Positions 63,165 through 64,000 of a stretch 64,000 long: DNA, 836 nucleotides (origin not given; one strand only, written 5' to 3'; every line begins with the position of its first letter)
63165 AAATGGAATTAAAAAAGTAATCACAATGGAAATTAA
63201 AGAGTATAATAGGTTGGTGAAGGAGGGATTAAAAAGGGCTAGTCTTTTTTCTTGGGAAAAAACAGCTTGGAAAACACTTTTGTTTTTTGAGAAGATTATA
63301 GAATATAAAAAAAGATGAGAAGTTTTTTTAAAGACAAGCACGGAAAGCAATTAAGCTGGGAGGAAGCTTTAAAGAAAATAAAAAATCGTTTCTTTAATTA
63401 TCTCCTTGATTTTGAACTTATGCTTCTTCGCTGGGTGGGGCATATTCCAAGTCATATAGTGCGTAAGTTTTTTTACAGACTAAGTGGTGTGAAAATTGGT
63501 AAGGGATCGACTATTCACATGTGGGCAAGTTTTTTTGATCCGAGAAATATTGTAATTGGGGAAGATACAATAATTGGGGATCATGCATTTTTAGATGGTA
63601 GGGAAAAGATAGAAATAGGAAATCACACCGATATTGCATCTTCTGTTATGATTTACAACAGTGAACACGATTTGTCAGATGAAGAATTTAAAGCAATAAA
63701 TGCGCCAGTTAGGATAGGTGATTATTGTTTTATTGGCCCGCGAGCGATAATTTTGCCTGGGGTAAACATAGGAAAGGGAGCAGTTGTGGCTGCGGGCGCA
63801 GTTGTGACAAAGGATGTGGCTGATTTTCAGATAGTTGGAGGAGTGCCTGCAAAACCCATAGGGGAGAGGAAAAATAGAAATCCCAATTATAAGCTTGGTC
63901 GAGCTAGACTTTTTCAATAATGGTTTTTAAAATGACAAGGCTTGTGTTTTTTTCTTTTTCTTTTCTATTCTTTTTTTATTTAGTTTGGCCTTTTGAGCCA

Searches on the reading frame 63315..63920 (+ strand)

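Call 69: search_protein_families(library=pfam, proteins=[window:63315-63920:+], max_evalue=0.001)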
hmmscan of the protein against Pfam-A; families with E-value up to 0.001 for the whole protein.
window:63315-63920:+ (201 aa): 4 families
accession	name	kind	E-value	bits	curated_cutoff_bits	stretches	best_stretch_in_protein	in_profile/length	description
PF00132.30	Hexapep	-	1.4e-17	63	27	1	132-166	2-36/36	Bacterial transferase hexapeptide (six repeats)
PF14602.12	Hexapep_2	-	1.3e-12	47.6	27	1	131-166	1-34/34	Hexapeptide repeat of succinyl-transferase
PF25084.1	LbH_EIF2B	-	1.3e-05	25.6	54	1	77-168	20-97/105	EIF2B subunit epsilon LbH domain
PF25087.1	GMPPB_C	-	0.00075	19.6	39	0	130-164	9-43/110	GMPPB C-terminal domain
